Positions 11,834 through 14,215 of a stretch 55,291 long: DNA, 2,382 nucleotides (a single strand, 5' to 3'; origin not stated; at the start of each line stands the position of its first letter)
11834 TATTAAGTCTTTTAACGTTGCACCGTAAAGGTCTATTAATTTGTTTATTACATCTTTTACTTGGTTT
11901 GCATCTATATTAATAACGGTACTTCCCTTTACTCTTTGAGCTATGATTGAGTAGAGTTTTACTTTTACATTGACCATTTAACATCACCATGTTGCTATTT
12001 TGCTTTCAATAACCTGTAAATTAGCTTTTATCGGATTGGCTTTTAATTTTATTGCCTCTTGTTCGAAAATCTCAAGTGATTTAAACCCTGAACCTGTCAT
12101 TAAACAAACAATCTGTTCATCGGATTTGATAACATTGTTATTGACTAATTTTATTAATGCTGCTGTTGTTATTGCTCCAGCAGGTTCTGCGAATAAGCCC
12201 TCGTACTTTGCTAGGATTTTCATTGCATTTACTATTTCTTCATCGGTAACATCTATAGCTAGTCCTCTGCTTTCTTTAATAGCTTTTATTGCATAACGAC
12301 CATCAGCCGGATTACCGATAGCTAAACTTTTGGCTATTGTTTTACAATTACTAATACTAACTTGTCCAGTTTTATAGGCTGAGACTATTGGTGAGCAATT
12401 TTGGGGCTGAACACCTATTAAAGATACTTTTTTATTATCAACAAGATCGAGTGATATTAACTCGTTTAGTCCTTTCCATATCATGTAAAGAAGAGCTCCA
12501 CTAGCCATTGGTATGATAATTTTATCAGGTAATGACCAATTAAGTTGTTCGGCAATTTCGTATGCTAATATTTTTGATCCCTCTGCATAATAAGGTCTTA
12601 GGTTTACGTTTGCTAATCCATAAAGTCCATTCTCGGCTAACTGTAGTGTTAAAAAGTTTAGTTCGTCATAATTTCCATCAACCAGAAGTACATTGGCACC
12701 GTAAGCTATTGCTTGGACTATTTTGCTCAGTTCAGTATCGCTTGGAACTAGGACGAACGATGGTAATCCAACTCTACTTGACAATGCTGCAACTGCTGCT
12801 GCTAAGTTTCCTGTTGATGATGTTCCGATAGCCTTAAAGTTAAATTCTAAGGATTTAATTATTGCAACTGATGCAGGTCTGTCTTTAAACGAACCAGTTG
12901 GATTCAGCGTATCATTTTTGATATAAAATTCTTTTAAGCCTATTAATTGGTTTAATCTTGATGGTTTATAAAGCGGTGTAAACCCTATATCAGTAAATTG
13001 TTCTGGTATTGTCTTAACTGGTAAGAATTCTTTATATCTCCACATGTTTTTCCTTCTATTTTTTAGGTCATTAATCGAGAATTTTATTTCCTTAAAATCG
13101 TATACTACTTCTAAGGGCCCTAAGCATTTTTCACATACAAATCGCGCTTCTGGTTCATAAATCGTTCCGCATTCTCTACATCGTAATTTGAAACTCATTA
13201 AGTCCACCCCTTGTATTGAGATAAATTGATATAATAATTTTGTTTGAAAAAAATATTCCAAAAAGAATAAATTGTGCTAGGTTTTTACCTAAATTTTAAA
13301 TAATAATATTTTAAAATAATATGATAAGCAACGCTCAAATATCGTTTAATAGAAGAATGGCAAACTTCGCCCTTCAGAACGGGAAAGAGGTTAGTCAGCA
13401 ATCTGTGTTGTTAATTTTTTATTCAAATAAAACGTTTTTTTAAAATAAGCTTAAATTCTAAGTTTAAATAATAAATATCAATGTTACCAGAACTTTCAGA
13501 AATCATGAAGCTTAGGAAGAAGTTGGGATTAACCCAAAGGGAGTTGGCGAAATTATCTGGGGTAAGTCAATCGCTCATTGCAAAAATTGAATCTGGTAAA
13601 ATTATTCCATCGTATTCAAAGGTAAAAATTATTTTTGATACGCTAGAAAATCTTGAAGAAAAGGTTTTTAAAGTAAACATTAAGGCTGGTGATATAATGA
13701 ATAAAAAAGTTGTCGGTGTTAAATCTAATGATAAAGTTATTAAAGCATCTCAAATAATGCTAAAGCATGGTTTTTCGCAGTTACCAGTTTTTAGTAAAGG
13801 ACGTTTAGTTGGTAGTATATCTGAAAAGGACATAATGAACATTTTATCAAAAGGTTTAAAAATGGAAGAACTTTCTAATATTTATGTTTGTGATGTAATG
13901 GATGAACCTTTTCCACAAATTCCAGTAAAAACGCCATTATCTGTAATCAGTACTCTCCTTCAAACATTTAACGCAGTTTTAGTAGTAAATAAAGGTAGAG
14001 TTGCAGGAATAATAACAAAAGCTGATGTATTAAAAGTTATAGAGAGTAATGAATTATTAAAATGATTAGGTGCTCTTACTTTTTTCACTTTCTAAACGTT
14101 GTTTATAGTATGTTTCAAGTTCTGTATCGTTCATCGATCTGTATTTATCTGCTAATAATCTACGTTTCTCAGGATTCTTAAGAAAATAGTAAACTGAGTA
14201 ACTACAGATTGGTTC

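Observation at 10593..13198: ThrC-like PLP enzyme, GG-terminated ubiquitin-like protein and E1-like enzyme form one operon, suggesting a protein-thiocarboxylate sulfur-incorporation module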

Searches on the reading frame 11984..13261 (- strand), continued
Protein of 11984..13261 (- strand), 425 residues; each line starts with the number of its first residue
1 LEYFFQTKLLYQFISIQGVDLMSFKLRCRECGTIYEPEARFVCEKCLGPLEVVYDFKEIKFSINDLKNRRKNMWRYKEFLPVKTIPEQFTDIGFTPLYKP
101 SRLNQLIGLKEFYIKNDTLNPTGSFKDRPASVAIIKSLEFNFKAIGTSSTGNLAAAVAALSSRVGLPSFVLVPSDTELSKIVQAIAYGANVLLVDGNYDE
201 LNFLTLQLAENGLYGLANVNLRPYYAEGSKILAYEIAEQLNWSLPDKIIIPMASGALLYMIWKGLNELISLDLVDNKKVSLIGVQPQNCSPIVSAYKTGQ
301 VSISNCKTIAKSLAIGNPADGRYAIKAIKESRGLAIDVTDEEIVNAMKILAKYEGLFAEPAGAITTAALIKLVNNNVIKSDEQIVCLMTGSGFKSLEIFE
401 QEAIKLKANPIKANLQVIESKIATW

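Call 88: search_protein_families(library=ncbifam, proteins=[L089:4678-5811:-, L074:7918-8826:+, L074:8846-9787:+, L042:4148-5077:+, L090:14381-15673:+], max_evalue=1e-10)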
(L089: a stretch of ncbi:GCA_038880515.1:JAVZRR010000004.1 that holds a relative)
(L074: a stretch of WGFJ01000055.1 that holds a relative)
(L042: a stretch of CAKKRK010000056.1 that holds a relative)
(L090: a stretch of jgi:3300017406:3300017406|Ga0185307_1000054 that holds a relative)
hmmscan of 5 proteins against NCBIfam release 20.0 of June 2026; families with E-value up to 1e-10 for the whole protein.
L089:4678-5811:- (377 aa): 12 families
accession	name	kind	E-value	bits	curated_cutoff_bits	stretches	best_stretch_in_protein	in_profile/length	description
TIGR03945.1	PLP_SbnA_fam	equivalog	1.4e-35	122.8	349.95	1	22-305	12-294/304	2,3-diaminopropionate biosynthesis protein SbnA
TIGR01136.1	cysKM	subfamily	4.2e-26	92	344.15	1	26-305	15-293/299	cysteine synthase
NF008735.0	PRK11761.1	equivalog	1.6e-25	89.9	413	1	23-296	18-280/296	cysteine synthase CysM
TIGR01138.1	cysM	equivalog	4.9e-25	88.6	394.2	1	19-297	10-277/290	cysteine synthase B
TIGR01137.1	cysta_beta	equivalog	1e-18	67.3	510.25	1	74-306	65-306/457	cystathionine beta-synthase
TIGR01139.1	cysK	equivalog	2.1e-17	63.3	350.95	1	43-304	27-291/298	cysteine synthase A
NF006390.0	PRK08639.1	equivalog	6e-15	55.1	421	1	16-216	24-214/418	threonine ammonia-lyase IlvA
NF007989.0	PRK10717.1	equivalog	6.2e-15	55.1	387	1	44-306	36-313/334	cysteine synthase A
NF006674.0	PRK09224.1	subfamily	1.9e-13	50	577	1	21-216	29-211/508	threonine ammonia-lyase IlvA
TIGR01124.1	ilvA_2Cterm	equivalog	1.1e-12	47.4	411.3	1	19-216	19-203/499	threonine ammonia-lyase, biosynthetic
NF053679.1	CysteaSynCapA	equivalog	2e-12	46.6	600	0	75-213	71-209/329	cysteate synthase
NF009130.0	PRK12483.1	subfamily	4.1e-12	45.5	801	1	31-216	51-223/521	threonine ammonia-lyase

L074:7918-8826:+ (302 aa): 31 families (the best 25 are shown)
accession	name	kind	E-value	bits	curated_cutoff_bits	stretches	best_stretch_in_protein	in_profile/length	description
TIGR01139.1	cysK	equivalog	1.5e-121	405.3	350.95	1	4-298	2-297/298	cysteine synthase A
TIGR01136.1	cysKM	subfamily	1.2e-117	392.6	344.15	1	4-298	2-298/299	cysteine synthase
NF007989.0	PRK10717.1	equivalog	1.9e-85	286.8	387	1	3-296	8-315/334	cysteine synthase A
TIGR01137.1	cysta_beta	equivalog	5.7e-82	275.8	510.25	1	3-296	5-308/457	cystathionine beta-synthase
TIGR01138.1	cysM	equivalog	2.9e-81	273.2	394.2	1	3-298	2-289/290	cysteine synthase B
NF008735.0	PRK11761.1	equivalog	3.2e-79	266.3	413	1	2-299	5-294/296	cysteine synthase CysM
TIGR03945.1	PLP_SbnA_fam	equivalog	6.2e-75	252.1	349.95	1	4-296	2-297/304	2,3-diaminopropionate biosynthesis protein SbnA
NF053679.1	CysteaSynCapA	equivalog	4.6e-58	196.6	600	1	3-295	10-316/329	cysteate synthase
NF052478.1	CystDsulMYC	equivalog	1.7e-27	96.7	600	1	22-297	35-324/354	L-cysteine desulfhydrase Cds1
NF005292.0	PRK06815.1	equivalog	2.3e-27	95.9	371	1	3-206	15-210/320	threonine/serine dehydratase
NF006094.0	PRK08246.1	subfamily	1.4e-23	83.8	331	1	5-206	19-206/310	serine/threonine dehydratase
TIGR01127.1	ilvA_1Cterm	equivalog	6.4e-21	74.8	378.75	1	10-204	1-187/380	threonine ammonia-lyase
NF006390.0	PRK08639.1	equivalog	1.3e-20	73.8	421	1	2-206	18-218/418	threonine ammonia-lyase IlvA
NF045641.2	BHydaspDhtseBhcB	equivalog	1.7e-20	73.4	550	1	5-202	16-205/312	beta-hydroxyaspartate dehydratase BhcB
NF005680.0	PRK07476.1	equivalog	1.9e-19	69.8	413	1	3-204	17-210/326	hydroxyectoine utilization dehydratase EutB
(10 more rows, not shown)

L074:8846-9787:+ (313 aa): 25 families
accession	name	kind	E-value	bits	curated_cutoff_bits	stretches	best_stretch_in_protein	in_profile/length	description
TIGR01138.1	cysM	equivalog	2.2e-119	398.3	394.2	1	21-312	4-290/290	cysteine synthase B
TIGR01136.1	cysKM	subfamily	4.3e-111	371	344.15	1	21-312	3-299/299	cysteine synthase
NF008735.0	PRK11761.1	equivalog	2.3e-96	322.5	413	1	18-312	5-294/296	cysteine synthase CysM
TIGR01139.1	cysK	equivalog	9.9e-95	317.2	350.95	1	21-312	3-298/298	cysteine synthase A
TIGR01137.1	cysta_beta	equivalog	1.6e-89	300.6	510.25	1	17-311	3-310/457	cystathionine beta-synthase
NF007989.0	PRK10717.1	equivalog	9.5e-83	278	387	1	16-309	5-315/334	cysteine synthase A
NF053679.1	CysteaSynCapA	equivalog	6.9e-67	225.5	600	1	14-309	5-317/329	cysteate synthase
TIGR03945.1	PLP_SbnA_fam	equivalog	3.9e-62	210.1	349.95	1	21-308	3-296/304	2,3-diaminopropionate biosynthesis protein SbnA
NF004170.0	PRK05638.1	equivalog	1.2e-18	66.9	421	1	17-208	57-235/442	threonine synthase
NF005292.0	PRK06815.1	equivalog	6.2e-18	64.9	371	1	10-220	6-205/320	threonine/serine dehydratase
NF045641.2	BHydaspDhtseBhcB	equivalog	1.9e-17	63.4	550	1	23-221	18-205/312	beta-hydroxyaspartate dehydratase BhcB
NF004996.0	PRK06381.1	equivalog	2.3e-17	63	266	1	15-201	5-183/319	threonine synthase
NF006389.0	PRK08638.1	equivalog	3.8e-17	62.2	453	1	14-293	16-283/333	bifunctional threonine ammonia-lyase/L-serine ammonia-lyase TdcB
NF052478.1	CystDsulMYC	equivalog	5.3e-17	62.2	600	1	39-307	34-321/354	L-cysteine desulfhydrase Cds1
TIGR01127.1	ilvA_1Cterm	equivalog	1.8e-16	60.1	378.75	1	40-221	13-185/380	threonine ammonia-lyase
NF006050.0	PRK08197.1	equivalog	6.5e-12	44.9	303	0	24-207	79-253/406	threonine synthase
TIGR00260.1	thrC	equivalog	9.1e-12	44.8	167.1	1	24-128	21-127/340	threonine synthase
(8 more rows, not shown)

L042:4148-5077:+ (309 aa): 29 families (the best 25 are shown)
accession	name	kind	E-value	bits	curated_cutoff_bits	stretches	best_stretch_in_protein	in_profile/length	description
TIGR01139.1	cysK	equivalog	3.4e-138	459.9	350.95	1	9-304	1-296/298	cysteine synthase A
TIGR01136.1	cysKM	subfamily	3.5e-131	437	344.15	1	9-305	1-298/299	cysteine synthase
NF007989.0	PRK10717.1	equivalog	5.5e-111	370.8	387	1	4-302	3-314/334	cysteine synthase A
TIGR01137.1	cysta_beta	equivalog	1.8e-104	349.9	510.25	1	6-302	2-307/457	cystathionine beta-synthase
NF008735.0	PRK11761.1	equivalog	1.1e-88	297.3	413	1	7-304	4-292/296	cysteine synthase CysM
TIGR01138.1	cysM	equivalog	2.8e-86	289.6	394.2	1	9-303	2-287/290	cysteine synthase B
TIGR03945.1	PLP_SbnA_fam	equivalog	2.4e-75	253.4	349.95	1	9-301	1-295/304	2,3-diaminopropionate biosynthesis protein SbnA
NF053679.1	CysteaSynCapA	equivalog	1.3e-69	234.5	600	1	4-302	5-316/329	cysteate synthase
NF005292.0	PRK06815.1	equivalog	7.4e-29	100.8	371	1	6-212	12-210/320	threonine/serine dehydratase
NF052478.1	CystDsulMYC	equivalog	7.7e-24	84.7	600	1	28-307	35-325/354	L-cysteine desulfhydrase Cds1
TIGR01127.1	ilvA_1Cterm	equivalog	1e-21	77.4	378.75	1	16-294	1-282/380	threonine ammonia-lyase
NF006094.0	PRK08246.1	subfamily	2.1e-20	73.4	331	1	5-294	13-300/310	serine/threonine dehydratase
NF006390.0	PRK08639.1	equivalog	6.3e-20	71.5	421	1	6-212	16-218/418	threonine ammonia-lyase IlvA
NF005600.0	PRK07334.1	equivalog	1.6e-18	66.5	496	1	6-294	19-308/408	threonine ammonia-lyase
NF004996.0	PRK06381.1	equivalog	2.1e-18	66.4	266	1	11-194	11-189/319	threonine synthase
NF006050.0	PRK08197.1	equivalog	1.7e-13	50.1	303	0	14-137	79-193/406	threonine synthase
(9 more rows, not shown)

L090:14381-15673:+ (430 aa): 1 family
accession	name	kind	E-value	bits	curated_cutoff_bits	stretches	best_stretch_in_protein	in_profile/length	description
TIGR00698.1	TIGR00698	subfamily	1.1e-23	84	232.6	1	96-411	12-321/335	YeiH family putative sulfate export transporter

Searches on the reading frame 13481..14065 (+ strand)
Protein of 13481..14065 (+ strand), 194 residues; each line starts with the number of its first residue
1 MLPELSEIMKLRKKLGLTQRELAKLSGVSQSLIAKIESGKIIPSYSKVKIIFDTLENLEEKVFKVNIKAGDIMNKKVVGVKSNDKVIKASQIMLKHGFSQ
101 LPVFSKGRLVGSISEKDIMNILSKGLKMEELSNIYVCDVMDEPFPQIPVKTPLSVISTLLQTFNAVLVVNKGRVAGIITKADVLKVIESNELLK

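Call 3: search_protein_families(library=pfam, proteins=[window:13481-14065:+], max_evalue=0.01)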
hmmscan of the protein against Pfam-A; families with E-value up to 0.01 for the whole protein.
window:13481-14065:+ (194 aa): 7 families
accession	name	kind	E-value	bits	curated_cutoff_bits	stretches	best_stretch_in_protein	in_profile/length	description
PF00571.33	CBS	-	1.7e-23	83.1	24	2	69-123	1-56/57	CBS domain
PF01381.28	HTH_3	-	3.3e-14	53.1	23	1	8-55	1-48/55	Helix-turn-helix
PF12844.13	HTH_19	-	1e-10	41.8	30.2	1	9-64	5-60/64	Helix-turn-helix domain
PF13560.12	HTH_31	-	4.4e-09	37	27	1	11-53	9-52/64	Helix-turn-helix domain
PF15731.11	MqsA_antitoxin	-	6.8e-06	26.7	30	1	6-51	72-117/131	Antitoxin component of bacterial toxin-antitoxin system, MqsA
PF13744.12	HTH_37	-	0.0043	17.3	27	0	6-41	21-56/80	Helix-turn-helix domain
PF22495.2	HTH_92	-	0.0051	16.5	27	1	10-44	2-36/45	RsaL-like HTH domain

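Call 4: search_protein_families(library=ncbifam, proteins=[window:13481-14065:+], max_evalue=0.01)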
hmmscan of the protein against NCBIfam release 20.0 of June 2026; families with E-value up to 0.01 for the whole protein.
window:13481-14065:+ (194 aa): 29 families (the best 25 are shown)
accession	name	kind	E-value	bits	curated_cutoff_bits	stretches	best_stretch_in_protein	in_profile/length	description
NF053863.1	DS11_antiphage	equivalog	3.2e-13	49.4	260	1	71-183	79-188/305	CBS domain-containing anti-phage protein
TIGR01137.1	cysta_beta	equivalog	4.7e-13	48.6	510.25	1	61-186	333-455/457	cystathionine beta-synthase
NF041630.1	CBS_CbpB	equivalog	6.4e-13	48.8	125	1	71-188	15-136/143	cyclic-di-AMP-binding protein CbpB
TIGR03070.1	couple_hipB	subfamily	5.8e-12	45.4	71.65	1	8-55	7-54/58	type II toxin-antitoxin system Y4mF family antitoxin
NF011447.0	PRK14869.2-3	equivalog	9.3e-11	41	522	1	64-130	65-132/540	putative manganese-dependent inorganic diphosphatase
NF041552.1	TF_PrdR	equivalog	1.4e-10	40.1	795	1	53-126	56-129/577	sigma-54 dependent transcriptional regulator PrdR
TIGR03830.1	CxxCG_CxxCG_HTH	subfamily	1.3e-08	34.7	61.8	1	6-51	68-113/127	type II TA system antitoxin MqsA family protein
NF007408.0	PRK09943.1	equivalog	8.3e-08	32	211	1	8-56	12-60/185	HTH-type transcriptional regulator PuuR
NF041569.1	A-tRNAntase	equivalog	1.7e-07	29.9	1440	1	53-187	295-426/880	A-adding tRNA nucleotidyltransferase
NF041951.1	phage_RstR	subfamily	1.8e-07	31.4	80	1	7-56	6-55/108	RstR family transcriptional repressor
TIGR00270.2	TIGR00270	equivalog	1.1e-06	28.5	110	1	8-56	80-128/159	multiprotein bridging factor aMBF1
NF053603.1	HhpR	exception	1.1e-06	28.1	520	2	73-188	67-184/282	CBS domain-containing high hydrostatic pressure regulator HhpR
NF006015.0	PRK08154.1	subfamily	7.5e-05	22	204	1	8-42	35-69/314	anaerobic benzoate catabolism transcriptional regulator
NF011449.0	PRK14869.2-5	equivalog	7.6e-05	21.9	411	1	60-134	60-136/451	putative manganese-dependent inorganic diphosphatase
NF011443.0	PRK14869.1-5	equivalog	0.00015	20.3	335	1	62-134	64-137/546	putative manganese-dependent inorganic diphosphatase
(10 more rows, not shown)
